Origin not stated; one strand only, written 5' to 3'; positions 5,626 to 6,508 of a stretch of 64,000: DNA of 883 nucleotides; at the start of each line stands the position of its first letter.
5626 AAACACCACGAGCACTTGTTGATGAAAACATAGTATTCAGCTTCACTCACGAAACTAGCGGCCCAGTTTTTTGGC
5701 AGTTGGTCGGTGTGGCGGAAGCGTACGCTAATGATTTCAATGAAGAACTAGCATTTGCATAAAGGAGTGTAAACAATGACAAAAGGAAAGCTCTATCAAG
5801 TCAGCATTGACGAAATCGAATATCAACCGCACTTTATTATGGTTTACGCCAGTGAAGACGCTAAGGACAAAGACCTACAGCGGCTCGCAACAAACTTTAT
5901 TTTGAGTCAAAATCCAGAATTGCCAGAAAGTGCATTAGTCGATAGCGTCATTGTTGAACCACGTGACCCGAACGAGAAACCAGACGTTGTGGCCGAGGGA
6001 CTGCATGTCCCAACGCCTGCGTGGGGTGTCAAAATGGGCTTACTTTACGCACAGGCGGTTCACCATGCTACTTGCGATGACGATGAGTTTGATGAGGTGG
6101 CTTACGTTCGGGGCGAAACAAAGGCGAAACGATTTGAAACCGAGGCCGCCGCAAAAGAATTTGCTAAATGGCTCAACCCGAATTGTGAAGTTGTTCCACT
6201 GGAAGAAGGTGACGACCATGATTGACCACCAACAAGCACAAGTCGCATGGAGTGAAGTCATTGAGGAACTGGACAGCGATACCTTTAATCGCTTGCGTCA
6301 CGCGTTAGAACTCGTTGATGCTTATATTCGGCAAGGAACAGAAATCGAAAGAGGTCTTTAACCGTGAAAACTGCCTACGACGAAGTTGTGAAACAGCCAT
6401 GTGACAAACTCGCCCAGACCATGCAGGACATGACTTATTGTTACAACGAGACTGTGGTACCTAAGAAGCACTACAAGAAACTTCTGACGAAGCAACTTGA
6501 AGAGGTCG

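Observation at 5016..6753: Compact operon of five small unknown proteins, candidate anti-defence / establishment genes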

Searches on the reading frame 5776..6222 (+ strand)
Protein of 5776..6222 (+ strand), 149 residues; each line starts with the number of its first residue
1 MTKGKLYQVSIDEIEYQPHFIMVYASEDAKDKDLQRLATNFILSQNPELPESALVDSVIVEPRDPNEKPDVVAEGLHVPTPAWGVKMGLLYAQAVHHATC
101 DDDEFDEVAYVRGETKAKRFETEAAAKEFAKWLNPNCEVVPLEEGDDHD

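Call 8: search_protein_families(library=pfam, proteins=[window:5776-6222:+], max_evalue=1)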
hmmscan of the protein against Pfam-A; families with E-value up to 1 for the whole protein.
window:5776-6222:+ (149 aa): 0 families

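Call 9: search_protein_families(library=phrogs, proteins=[window:5776-6222:+], max_evalue=1)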
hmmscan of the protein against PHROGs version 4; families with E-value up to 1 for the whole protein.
window:5776-6222:+ (149 aa): 2 families
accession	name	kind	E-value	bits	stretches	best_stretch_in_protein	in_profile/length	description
phrog_6648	-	unknown function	0.22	13.2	1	107-145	44-82/83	-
phrog_5247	-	unknown function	0.26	12.5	1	102-131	21-50/67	-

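Call 14: search_protein_families(library=ncbifam, proteins=[window:5776-6222:+], max_evalue=1)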
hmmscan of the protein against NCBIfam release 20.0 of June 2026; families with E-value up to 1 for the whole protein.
window:5776-6222:+ (149 aa): 0 families

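Call 15: search_protein_families(library=padloc, proteins=[window:5776-6222:+], max_evalue=1)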
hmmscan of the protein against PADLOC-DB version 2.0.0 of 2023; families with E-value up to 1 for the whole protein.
window:5776-6222:+ (149 aa): 0 families

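Call 18: search_dna_similar(query=window:5776-6222:+, collection=plasmids, mode=protein, max_rows=40, rows=spread, max_evalue=0.001)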
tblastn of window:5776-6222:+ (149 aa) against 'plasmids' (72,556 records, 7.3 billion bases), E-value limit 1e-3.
Records with a match: 45; places in all: 54; records where one place covers at least 80% of the query: 36.
Best place of each record, by identity: 95-99% 11; 90-95% 13; 80-90% 16; 60-80% 4; <60% 1.
By first word of the organism name: Lacticaseibacillus 43; Lactiplantibacillus 2.
By predicted mobility (MOB-suite, as given by PLSDB): mobilizable 38; non-mobilizable 4; conjugative 3.
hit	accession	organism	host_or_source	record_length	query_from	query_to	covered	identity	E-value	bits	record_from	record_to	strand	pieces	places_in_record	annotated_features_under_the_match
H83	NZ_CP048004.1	Lacticaseibacillus paracasei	Canine,Single cell,Canine feces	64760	1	149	100%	98.7%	4e-80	263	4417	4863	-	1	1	hypothetical protein (x2)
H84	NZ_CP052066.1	Lacticaseibacillus paracasei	Homo sapiens,whole organism,feces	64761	1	149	100%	98.7%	4e-80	263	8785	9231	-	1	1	hypothetical protein (x2)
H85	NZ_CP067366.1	Lacticaseibacillus rhamnosus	microbe,Kefir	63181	1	149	100%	98.7%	6e-80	263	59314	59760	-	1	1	hypothetical protein (x2)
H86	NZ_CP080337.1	Lacticaseibacillus paracasei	pure culture,Sweet Potato Sour Liquid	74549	1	149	100%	98.7%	6e-80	263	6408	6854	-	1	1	hypothetical protein (x2)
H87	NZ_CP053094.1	Lacticaseibacillus paracasei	whole organism,fermented milk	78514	1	149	100%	98.0%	3e-79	261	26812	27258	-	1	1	nitroreductase | hypothetical protein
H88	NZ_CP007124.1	Lacticaseibacillus paracasei N1115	traditional homemade dairy product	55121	1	149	100%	98.0%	1e-78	259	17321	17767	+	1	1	hypothetical protein (x2)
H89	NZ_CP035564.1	Lacticaseibacillus paracasei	cell culture,food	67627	1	149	100%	97.3%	8e-79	260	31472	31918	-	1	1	nitroreductase | hypothetical protein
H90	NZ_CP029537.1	Lacticaseibacillus paracasei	cell culture,cream products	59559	1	149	100%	96.6%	5e-78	258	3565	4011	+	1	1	nitroreductase | hypothetical protein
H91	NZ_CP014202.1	Lacticaseibacillus rhamnosus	whole organism,milk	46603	1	149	100%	96.0%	1e-77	256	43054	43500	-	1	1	nitroreductase | hypothetical protein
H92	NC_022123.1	Lacticaseibacillus paracasei subsp. paracasei 8700:2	Homo sapiens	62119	1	149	100%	94.6%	9e-77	254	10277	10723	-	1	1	hypothetical protein (x2)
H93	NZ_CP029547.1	Lacticaseibacillus paracasei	bacterial culture,cheese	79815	1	149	100%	94.0%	2e-75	250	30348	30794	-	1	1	hypothetical protein (x2)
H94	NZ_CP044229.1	Lacticaseibacillus rhamnosus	Homo sapiens,cell culture,intestinal ...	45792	1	149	100%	93.3%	1e-74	248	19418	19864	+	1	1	hypothetical protein (x2)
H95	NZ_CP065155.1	Lacticaseibacillus paracasei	organism,Tibetan kefir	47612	1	149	100%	93.3%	1e-74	248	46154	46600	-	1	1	hypothetical protein (x2)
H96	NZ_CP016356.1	Lacticaseibacillus paracasei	cell culture,starter culture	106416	1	149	100%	92.6%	2e-73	244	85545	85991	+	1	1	nitroreductase | hypothetical protein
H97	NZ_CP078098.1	Lacticaseibacillus paracasei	mixed culture,infant feces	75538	1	149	100%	91.9%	4e-75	249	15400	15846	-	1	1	nitroreductase | hypothetical protein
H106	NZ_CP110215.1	Lacticaseibacillus paracasei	Hono sapiens,single isolate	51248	1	149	100%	80.5%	2e-63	216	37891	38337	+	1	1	nitroreductase | site-specific DNA-methyltransferase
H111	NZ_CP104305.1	Lacticaseibacillus paracasei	Homo sapiens,mixed culture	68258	1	149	100%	62.4%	5e-47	169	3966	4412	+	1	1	nitroreductase | hypothetical protein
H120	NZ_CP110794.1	Lactiplantibacillus argentoratensis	Canis lupus familiaris poodle,Whole ...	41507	1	149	100%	51.3%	1e-32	127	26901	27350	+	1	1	nitroreductase | hypothetical protein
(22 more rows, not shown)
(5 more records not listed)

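Call 19: get_annotated_region(hit=H106, flank=9000)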
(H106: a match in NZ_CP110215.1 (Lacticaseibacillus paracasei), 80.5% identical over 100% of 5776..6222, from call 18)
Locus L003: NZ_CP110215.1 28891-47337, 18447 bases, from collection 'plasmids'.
description: Lacticaseibacillus paracasei strain ATG-E1 plasmid pE1-1, complete sequence
organism: Lacticaseibacillus paracasei (NCBI taxid 1597)
taxonomy: Bacteria; Bacillota; Bacilli; Lactobacillales; Lactobacillaceae; Lacticaseibacillus; Lacticaseibacillus paracasei
host: -; source: Hono sapiens,single isolate; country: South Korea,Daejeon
typing (MOB-suite, as given by PLSDB): mobilizable; replicon rep_cluster_196; relaxase MOBP
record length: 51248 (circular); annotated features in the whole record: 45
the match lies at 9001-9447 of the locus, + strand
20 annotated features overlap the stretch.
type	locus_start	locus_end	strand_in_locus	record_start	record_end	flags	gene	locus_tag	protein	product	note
CDS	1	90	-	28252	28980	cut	-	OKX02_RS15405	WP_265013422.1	helix-turn-helix domain-containing protein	-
CDS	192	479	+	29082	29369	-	-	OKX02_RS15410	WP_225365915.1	IS3 family transposase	-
CDS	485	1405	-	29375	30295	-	-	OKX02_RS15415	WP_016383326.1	IS30 family transposase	-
CDS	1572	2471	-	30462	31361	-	-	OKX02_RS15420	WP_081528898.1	proline iminopeptidase-family hydrolase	GO:0006508 - proteolysis [Evidence IEA]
CDS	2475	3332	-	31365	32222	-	-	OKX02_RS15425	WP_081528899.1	M55 family metallopeptidase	-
CDS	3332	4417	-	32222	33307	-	-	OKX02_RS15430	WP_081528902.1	M42 family peptidase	-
CDS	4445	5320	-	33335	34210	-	-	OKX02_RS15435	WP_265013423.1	peptide ABC transporter substrate-binding protein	-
CDS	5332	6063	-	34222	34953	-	-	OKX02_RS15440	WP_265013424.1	peptide ABC transporter substrate-binding protein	-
CDS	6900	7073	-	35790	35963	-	-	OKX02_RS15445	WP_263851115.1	hypothetical protein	-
CDS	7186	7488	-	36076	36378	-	-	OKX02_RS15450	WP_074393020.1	glutaredoxin family protein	-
CDS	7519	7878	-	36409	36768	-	-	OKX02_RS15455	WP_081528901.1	transcriptional regulator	-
CDS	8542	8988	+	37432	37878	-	-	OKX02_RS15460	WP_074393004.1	hypothetical protein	-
CDS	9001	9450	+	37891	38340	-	-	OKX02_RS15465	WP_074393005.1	nitroreductase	-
CDS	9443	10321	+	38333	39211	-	-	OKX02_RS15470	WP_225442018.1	site-specific DNA-methyltransferase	-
CDS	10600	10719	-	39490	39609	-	-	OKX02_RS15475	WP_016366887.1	putative holin-like toxin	-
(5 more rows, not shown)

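Call 20: get_annotated_region(hit=H120, flank=9000)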
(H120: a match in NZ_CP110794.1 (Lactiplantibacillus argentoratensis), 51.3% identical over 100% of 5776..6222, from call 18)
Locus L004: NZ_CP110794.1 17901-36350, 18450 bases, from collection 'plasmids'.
description: Lactiplantibacillus argentoratensis strain BRD_L12 plasmid unnamed2, complete sequence
organism: Lactiplantibacillus argentoratensis (NCBI taxid 271881)
taxonomy: Bacteria; Bacillota; Bacilli; Lactobacillales; Lactobacillaceae; Lactiplantibacillus; Lactiplantibacillus argentoratensis
host: -; source: Canis lupus familiaris poodle,Whole organism,stool; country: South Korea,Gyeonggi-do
typing (MOB-suite, as given by PLSDB): non-mobilizable; replicon rep_cluster_707
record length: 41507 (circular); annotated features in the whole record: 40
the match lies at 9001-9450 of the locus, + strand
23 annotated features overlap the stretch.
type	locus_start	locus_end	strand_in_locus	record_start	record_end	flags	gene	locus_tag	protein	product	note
CDS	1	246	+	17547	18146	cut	-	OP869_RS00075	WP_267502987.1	hypothetical protein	-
CDS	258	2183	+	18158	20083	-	-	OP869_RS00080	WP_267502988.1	conjugal transfer protein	-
CDS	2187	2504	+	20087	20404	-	-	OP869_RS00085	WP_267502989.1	hypothetical protein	-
CDS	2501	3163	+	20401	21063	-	-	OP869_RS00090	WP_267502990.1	CPBP family intramembrane glutamic endopeptidase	GO:0071586 - CAAX-box protein processing [Evidence IEA]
CDS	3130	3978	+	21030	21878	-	-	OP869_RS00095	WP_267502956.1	class A sortase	-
CDS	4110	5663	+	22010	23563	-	-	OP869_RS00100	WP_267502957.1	GA module-containing protein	-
CDS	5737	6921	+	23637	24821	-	-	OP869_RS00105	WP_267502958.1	phage tail tip lysozyme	-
CDS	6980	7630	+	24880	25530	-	-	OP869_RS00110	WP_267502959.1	hypothetical protein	-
CDS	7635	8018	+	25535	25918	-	-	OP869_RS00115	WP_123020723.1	hypothetical protein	-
CDS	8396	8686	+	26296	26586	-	-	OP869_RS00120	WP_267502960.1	hypothetical protein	-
CDS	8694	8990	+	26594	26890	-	-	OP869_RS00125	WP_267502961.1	hypothetical protein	-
CDS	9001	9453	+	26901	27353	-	-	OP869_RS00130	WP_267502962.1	nitroreductase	-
CDS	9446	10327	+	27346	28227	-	-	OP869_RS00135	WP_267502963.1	hypothetical protein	-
CDS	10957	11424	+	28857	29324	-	-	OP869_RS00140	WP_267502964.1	hypothetical protein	-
CDS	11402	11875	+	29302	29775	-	-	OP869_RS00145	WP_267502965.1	hypothetical protein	-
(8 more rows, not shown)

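Call 21: get_annotated_region(hit=H111, flank=9000)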
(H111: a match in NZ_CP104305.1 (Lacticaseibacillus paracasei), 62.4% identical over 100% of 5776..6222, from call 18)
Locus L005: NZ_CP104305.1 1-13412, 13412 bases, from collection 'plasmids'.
description: Lacticaseibacillus paracasei strain VHProbi O44 plasmid pBO44, complete sequence
organism: Lacticaseibacillus paracasei (NCBI taxid 1597)
taxonomy: Bacteria; Bacillota; Bacilli; Lactobacillales; Lactobacillaceae; Lacticaseibacillus; Lacticaseibacillus paracasei
host: -; source: Homo sapiens,mixed culture; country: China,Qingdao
typing (MOB-suite, as given by PLSDB): conjugative; relaxase MOBP; mating-pair formation MPF_T
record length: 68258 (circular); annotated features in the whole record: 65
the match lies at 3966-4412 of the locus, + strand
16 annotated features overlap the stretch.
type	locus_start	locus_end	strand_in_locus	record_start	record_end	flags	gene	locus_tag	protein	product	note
CDS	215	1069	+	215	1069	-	-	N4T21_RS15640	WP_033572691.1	ROK family protein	-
CDS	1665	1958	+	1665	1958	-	-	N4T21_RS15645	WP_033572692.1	hypothetical protein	-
CDS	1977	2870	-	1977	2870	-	-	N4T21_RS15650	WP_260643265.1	DNA/RNA non-specific endonuclease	-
CDS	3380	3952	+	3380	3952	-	-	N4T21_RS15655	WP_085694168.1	hypothetical protein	-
CDS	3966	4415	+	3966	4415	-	-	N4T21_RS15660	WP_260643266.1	nitroreductase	-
CDS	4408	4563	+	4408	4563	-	-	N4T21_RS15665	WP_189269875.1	hypothetical protein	-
CDS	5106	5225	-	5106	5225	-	-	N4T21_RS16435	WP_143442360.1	putative holin-like toxin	-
CDS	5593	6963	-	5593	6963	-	-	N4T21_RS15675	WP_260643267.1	DUF3991 and TOPRIM domain-containing protein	GO:0006260 - DNA replication [Evidence IEA]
CDS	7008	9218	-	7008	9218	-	-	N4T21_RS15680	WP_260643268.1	relaxase/mobilization nuclease domain-containing protein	-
CDS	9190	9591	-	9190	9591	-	-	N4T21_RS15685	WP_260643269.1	MobC family plasmid mobilization relaxosome protein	-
CDS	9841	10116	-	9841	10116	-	-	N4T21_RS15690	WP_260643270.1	hypothetical protein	-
CDS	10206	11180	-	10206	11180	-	-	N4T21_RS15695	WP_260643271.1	ArdC family protein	-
CDS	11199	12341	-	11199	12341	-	-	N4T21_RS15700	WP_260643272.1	hypothetical protein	-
CDS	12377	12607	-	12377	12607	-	-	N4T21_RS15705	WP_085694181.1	hypothetical protein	-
CDS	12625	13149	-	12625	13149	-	-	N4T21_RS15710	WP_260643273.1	hypothetical protein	-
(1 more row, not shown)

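Call 25: search_solved_structures(query=window:5776-6222:+, max_evalue=10)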
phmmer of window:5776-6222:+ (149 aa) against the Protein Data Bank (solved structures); distinct sequences matched with E-value up to 10: 0.

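Call 28: find_homologous_proteins(query=window:5776-6222:+, max_evalue=0.001)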
Query window:5776-6222:+ (149 aa): 52 proteins with E <= 0.001 among 59 candidates.
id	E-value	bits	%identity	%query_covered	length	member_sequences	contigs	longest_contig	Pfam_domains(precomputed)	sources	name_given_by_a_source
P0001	1.1e-88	313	95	100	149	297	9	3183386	-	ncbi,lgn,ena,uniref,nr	ncbi:nitroreductase [Lacticaseibacillus paracasei]|uniref:Nitroreductase n=1 Tax=Lacticaseibacillus 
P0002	8.7e-87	307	93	100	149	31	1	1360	-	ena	-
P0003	9.2e-87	307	93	100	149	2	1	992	-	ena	-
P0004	3.3e-85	301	92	100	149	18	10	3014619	-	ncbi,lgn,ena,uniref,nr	ncbi:nitroreductase [Lacticaseibacillus paracasei]|uniref:nitroreductase n=1 Tax=Lacticaseibacillus 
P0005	4.7e-85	301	92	100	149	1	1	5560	-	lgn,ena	-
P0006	1.1e-84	300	92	100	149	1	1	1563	-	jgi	jgi:hypothetical protein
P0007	2.4e-84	299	91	100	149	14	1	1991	-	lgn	-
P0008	3.9e-84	298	91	100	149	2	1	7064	-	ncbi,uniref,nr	ncbi:nitroreductase [Lacticaseibacillus paracasei]|uniref:nitroreductase n=1 Tax=Lacticaseibacillus 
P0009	7.9e-84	297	91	100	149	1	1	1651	-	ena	-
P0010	9.1e-84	297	91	100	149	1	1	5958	-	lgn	-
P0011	1.5e-83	296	91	100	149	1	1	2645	-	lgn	-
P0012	4.2e-83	295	91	100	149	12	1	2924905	-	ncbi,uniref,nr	ncbi:nitroreductase [Lactobacillus paracasei]|uniref:nitroreductase n=1 Tax=Lacticaseibacillus parac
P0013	5.6e-83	294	89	100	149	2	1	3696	-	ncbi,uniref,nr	ncbi:nitroreductase [Lacticaseibacillus paracasei]|uniref:nitroreductase n=1 Tax=Lacticaseibacillus 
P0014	1.7e-82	293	90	100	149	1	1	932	-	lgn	-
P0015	2.0e-82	292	90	100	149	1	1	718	-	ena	-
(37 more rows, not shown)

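Call 39: predict_structure(alignment_id=A2)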
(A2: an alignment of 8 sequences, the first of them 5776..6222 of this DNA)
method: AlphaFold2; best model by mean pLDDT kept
length: 149 residues; sequences in the alignment: 8
mean_pLDDT: 41.5   pTM: 0.34
mean pLDDT of the five models: 41.5, 41.2, 40.3, 39.4, 38.9
residues with pLDDT >= 90: 0; 70-90: 2; 50-70: 44; < 50: 103
segments of 3 or more residues with pLDDT < 50: 1-29, 56-119, 142-149
pLDDT, mean of each block of 10 residues (from residue 1): 30 32 44 61 63 48 33 31 27 30 29 38 61 52 41
secondary structure, 60 per line:
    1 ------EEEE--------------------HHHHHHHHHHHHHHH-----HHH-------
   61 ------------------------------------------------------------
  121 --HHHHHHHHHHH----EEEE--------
elements in order: E7-10 H31-45 H123-133 E138-141

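Call 40: search_protein_representatives(alignment_id=A2)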
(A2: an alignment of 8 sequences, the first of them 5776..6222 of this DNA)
Query: 8 sequences, 149 profile positions. Proteins with E-value up to 0.001 (for the whole library): 13; up to 1e-10: 11; up to 1e-30: 4. The best 13 are listed.
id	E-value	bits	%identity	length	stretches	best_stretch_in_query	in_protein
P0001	2.7e-84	297.1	-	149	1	1-149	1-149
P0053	2.9e-52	193.1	-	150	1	1-149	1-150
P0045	4.3e-48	179.5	-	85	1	65-149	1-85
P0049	1.0e-40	155.6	-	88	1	1-85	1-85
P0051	4.5e-28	114.5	-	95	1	1-70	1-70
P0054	3.0e-24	102.2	-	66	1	1-58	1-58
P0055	5.0e-19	85.2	-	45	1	105-149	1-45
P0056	9.3e-19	84.3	-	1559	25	10-46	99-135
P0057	1.0e-13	67.9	-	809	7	75-137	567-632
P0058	2.5e-11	60.2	-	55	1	1-36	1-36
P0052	4.8e-11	59.3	-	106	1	113-149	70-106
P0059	4.7e-10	56.1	-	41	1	1-32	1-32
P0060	4.4e-04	36.7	-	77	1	5-61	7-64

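Call 94: search_protein_families(library=pfam, proteins=[L005:3380-3949:+, L003:9443-10318:+, L004:8694-8987:+, L004:10957-11421:+, L004:11402-11872:+], max_evalue=0.01)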
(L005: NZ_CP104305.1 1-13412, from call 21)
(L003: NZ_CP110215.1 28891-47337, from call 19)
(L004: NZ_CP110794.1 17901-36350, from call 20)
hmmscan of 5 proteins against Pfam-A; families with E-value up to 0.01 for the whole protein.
L005:3380-3949:+ (190 aa): 0 families

L003:9443-10318:+ (292 aa): 0 families

L004:8694-8987:+ (98 aa): 0 families

L004:10957-11421:+ (155 aa): 0 families

L004:11402-11872:+ (157 aa): 3 families
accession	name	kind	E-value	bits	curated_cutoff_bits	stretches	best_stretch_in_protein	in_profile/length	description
PF05043.19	Mga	-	0.0014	19.6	21.1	0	61-111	17-67/87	Mga helix-turn-helix domain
PF13443.12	HTH_26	-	0.0052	17.4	22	1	11-54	3-46/63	Cro/C1-type HTH DNA-binding domain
PF14415.11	DUF4424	-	0.0055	16.4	27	1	35-123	49-129/306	Domain of unknown function (DUF4424)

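Call 95: search_protein_families(library=ncbifam, proteins=[L003:9443-10318:+, L005:3380-3949:+], max_evalue=0.1)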
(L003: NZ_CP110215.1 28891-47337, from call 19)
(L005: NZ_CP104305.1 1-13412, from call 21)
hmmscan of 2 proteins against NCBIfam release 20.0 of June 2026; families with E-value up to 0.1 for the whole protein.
L003:9443-10318:+ (292 aa): 0 families

L005:3380-3949:+ (190 aa): 0 families

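Call 96: search_solved_structures(query=L003:9443-10318:+, max_evalue=1)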
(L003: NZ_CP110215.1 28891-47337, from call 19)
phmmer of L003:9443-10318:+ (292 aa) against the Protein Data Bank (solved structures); distinct sequences matched with E-value up to 1: 2.
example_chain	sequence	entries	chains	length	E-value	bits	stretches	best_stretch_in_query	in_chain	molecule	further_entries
2zie_A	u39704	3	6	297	7e-05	25.6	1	84-148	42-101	Putative modification methylase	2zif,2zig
3jqh_A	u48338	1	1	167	0.0031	20.2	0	234-281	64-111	C-type lectin domain family 4 member M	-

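Call 110: search_protein_families(library=pfam, proteins=[P0057, P0060, P0053], max_evalue=0.01)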
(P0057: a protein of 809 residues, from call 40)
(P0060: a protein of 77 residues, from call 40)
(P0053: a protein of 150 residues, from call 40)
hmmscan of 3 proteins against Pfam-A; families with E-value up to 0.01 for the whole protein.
P0057 (809 aa): 2 families
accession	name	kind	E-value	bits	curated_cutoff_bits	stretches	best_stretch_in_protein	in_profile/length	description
PF05155.20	G2P_X_C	-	2.8e-09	37.9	25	0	578-642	24-85/88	Replication-associated protein G2P C-terminal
PF04815.20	Sec23_helical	-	0.00067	19.9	27.8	0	454-499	25-69/103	Sec23/Sec24 helical domain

P0060 (77 aa): 0 families

P0053 (150 aa): 0 families

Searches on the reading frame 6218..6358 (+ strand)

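Call 8: search_protein_families(library=pfam, proteins=[window:6218-6358:+], max_evalue=1)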
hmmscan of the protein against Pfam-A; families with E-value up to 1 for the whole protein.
window:6218-6358:+ (47 aa): 0 families

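Call 9: search_protein_families(library=phrogs, proteins=[window:6218-6358:+], max_evalue=1)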
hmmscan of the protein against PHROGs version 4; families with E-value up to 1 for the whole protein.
window:6218-6358:+ (47 aa): 1 family
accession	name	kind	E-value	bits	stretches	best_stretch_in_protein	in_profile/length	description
phrog_6501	-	unknown function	0.33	12.2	1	7-43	35-71/118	-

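Call 14: search_protein_families(library=ncbifam, proteins=[window:6218-6358:+], max_evalue=1)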
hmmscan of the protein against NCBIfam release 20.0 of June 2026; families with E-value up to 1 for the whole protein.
window:6218-6358:+ (47 aa): 0 families

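Call 15: search_protein_families(library=padloc, proteins=[window:6218-6358:+], max_evalue=1)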
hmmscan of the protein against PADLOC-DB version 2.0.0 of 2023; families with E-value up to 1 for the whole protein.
window:6218-6358:+ (47 aa): 0 families
